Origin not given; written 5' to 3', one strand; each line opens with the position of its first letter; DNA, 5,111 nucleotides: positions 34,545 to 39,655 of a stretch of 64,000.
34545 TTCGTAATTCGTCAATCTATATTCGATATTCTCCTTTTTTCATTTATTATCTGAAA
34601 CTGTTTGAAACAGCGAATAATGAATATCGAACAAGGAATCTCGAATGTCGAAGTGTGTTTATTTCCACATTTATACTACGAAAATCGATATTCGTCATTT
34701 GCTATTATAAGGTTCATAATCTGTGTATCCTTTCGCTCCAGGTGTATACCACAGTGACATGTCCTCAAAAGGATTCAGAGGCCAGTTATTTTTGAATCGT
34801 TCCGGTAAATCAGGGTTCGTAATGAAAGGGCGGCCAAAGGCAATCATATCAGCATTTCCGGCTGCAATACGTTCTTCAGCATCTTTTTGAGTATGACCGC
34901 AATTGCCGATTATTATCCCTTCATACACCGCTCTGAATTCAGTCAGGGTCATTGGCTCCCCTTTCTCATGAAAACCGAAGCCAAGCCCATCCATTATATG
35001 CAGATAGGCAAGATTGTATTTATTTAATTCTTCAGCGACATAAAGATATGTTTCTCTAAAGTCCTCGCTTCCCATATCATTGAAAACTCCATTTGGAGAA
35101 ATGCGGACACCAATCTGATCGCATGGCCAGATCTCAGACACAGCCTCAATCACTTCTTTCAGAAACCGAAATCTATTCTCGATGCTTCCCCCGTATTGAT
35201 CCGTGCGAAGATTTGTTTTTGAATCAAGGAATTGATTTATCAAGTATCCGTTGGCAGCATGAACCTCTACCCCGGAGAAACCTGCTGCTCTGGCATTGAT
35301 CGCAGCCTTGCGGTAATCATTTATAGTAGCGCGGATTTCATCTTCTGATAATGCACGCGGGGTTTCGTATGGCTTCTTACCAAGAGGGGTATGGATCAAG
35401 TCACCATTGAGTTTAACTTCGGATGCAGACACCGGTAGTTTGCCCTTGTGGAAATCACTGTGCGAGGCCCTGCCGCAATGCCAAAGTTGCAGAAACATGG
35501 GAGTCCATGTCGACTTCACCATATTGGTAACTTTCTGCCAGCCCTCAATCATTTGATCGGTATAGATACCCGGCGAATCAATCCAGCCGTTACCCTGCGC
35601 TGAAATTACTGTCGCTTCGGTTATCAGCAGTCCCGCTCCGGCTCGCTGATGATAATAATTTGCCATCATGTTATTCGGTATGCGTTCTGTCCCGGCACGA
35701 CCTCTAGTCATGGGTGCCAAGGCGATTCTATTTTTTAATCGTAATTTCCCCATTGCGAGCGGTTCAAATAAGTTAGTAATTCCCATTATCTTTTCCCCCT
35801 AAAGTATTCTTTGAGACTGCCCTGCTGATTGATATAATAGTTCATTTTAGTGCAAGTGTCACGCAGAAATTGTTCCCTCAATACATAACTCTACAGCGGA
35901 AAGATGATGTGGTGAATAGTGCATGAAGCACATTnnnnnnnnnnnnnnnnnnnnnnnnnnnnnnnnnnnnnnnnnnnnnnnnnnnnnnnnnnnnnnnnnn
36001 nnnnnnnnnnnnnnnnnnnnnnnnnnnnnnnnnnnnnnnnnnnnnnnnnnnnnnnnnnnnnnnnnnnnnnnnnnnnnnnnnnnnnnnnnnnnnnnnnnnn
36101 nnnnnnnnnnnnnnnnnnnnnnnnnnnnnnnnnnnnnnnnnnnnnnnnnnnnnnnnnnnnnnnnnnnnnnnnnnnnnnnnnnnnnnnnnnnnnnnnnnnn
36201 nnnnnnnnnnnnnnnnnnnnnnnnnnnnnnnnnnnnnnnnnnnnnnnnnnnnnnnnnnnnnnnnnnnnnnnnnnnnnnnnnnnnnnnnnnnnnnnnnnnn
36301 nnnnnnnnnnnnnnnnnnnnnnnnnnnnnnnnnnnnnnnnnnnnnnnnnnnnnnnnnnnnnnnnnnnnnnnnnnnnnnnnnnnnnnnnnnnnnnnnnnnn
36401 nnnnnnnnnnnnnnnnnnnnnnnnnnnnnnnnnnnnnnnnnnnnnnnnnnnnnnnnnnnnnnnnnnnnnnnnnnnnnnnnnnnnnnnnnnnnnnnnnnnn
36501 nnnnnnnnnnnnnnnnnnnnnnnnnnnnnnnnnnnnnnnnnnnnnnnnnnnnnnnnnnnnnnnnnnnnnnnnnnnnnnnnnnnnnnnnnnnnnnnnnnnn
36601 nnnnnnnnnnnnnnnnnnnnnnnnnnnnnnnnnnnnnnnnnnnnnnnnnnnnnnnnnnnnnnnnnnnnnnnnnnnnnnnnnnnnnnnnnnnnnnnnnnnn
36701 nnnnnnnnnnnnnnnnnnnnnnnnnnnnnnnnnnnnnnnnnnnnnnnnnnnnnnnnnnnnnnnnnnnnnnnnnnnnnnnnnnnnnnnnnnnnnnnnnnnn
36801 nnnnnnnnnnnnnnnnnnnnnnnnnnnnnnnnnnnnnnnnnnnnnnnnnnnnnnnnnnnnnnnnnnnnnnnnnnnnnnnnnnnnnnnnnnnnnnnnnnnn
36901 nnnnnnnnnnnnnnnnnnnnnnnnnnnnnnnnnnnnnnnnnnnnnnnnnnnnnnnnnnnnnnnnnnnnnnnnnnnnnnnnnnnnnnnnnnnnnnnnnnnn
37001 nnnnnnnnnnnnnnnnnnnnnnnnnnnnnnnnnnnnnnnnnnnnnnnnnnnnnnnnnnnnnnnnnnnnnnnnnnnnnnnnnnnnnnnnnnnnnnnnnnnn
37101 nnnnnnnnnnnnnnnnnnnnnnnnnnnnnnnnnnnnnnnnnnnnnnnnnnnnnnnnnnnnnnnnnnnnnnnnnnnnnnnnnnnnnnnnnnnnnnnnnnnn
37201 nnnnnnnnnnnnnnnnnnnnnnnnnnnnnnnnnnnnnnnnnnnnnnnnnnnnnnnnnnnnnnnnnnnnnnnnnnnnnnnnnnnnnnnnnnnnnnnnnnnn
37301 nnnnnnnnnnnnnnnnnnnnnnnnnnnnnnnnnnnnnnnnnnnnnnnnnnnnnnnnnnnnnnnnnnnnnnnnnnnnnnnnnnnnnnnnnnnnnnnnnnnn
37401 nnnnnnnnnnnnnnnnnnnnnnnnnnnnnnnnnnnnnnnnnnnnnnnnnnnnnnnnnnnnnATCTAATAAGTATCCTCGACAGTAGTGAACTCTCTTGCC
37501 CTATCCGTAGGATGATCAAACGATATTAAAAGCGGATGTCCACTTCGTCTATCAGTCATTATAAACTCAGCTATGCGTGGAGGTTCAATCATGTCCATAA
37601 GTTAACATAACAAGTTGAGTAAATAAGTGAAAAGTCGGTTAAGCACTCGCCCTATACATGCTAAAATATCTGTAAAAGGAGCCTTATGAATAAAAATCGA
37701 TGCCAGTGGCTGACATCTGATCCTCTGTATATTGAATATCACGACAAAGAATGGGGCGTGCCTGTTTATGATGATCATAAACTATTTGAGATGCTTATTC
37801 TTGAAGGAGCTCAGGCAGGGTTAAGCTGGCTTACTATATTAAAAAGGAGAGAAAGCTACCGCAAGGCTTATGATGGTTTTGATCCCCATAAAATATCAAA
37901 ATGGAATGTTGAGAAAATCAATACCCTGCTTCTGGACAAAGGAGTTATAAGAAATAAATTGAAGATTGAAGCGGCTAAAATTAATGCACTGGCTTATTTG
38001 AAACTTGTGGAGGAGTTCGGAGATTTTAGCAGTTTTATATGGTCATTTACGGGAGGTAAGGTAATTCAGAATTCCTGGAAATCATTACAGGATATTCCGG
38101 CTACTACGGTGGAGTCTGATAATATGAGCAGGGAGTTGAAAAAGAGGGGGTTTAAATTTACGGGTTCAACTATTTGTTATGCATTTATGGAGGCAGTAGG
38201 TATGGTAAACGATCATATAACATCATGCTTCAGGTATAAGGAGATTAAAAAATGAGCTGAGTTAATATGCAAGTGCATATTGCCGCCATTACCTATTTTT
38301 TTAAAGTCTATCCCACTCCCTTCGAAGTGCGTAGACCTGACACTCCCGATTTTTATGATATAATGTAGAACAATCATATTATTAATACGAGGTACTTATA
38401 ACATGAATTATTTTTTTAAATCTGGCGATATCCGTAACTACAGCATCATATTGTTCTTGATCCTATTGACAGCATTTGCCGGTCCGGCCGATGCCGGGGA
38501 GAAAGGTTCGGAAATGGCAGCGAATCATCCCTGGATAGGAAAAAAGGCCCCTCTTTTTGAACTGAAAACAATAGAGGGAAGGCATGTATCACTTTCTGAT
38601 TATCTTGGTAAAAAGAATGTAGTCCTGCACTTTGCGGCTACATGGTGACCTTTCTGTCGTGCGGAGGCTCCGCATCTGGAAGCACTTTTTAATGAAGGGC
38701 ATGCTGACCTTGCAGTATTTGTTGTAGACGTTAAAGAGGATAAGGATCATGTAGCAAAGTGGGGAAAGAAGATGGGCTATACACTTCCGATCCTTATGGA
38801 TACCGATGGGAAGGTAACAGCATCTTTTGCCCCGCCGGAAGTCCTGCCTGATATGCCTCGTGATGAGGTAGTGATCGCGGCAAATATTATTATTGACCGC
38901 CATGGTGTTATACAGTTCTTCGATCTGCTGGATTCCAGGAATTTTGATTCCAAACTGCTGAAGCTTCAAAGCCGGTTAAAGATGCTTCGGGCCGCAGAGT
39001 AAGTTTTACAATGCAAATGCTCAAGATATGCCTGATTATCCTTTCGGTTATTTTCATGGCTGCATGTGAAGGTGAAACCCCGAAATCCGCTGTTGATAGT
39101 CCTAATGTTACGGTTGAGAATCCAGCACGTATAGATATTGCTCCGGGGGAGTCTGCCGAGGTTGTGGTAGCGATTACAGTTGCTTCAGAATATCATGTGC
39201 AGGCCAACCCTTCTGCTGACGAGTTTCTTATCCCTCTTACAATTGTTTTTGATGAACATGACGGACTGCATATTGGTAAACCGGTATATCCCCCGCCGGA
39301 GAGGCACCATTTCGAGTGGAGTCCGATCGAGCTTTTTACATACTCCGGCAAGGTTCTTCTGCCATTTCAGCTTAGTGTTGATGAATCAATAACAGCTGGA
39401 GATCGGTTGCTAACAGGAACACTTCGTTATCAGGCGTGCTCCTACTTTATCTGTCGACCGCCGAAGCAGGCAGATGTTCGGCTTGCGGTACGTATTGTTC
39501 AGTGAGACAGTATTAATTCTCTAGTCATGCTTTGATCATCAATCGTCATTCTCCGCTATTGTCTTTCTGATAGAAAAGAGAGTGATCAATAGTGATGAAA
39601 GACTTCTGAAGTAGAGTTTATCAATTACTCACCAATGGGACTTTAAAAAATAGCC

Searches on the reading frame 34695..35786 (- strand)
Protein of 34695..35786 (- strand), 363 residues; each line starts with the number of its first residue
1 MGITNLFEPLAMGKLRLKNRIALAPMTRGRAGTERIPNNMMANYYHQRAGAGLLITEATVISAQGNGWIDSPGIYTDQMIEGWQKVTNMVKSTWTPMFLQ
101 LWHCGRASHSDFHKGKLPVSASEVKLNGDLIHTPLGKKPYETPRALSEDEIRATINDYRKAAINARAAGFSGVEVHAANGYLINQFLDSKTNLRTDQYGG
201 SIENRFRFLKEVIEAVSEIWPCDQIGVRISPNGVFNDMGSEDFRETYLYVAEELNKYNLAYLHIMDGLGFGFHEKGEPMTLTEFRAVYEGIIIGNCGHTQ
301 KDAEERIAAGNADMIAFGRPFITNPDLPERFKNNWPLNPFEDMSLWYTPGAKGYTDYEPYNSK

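Call 51: search_protein_families(library=pfam, proteins=[window:34695-35786:-], max_evalue=0.0001)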
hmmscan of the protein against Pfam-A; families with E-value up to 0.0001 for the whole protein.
window:34695-35786:- (363 aa): 1 family
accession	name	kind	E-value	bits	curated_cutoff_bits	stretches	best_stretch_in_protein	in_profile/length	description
PF00724.26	Oxidored_FMN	-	2.8e-79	267.3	27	1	5-338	1-342/342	NADH:flavin oxidoreductase / NADH oxidase family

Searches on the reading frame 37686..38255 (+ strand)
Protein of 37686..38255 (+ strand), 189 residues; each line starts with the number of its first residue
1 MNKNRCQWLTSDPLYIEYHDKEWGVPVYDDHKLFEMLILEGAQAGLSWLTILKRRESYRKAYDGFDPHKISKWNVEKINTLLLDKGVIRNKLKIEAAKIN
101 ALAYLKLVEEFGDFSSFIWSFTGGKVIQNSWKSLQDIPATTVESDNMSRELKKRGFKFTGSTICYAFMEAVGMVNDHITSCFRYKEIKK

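Call 52: search_protein_families(library=pfam, proteins=[window:37686-38255:+], max_evalue=0.0001)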
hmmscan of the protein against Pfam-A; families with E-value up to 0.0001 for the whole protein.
window:37686-38255:+ (189 aa): 1 family
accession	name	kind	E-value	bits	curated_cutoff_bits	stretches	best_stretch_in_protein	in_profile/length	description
PF03352.18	Adenine_glyco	-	2.8e-79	265.5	25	1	8-183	1-176/177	Methyladenine glycosylase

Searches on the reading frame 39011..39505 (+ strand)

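Call 71: search_protein_families(library=pfam, proteins=[window:39011-39505:+], max_evalue=0.0001)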
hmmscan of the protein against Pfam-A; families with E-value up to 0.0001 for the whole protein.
window:39011-39505:+ (164 aa): 1 family
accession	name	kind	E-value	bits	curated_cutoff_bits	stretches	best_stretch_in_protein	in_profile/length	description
PF11412.14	DsbD_N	-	4.2e-09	36.9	25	1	39-156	11-115/119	Thiol:disulfide interchange protein DsbD, N-terminal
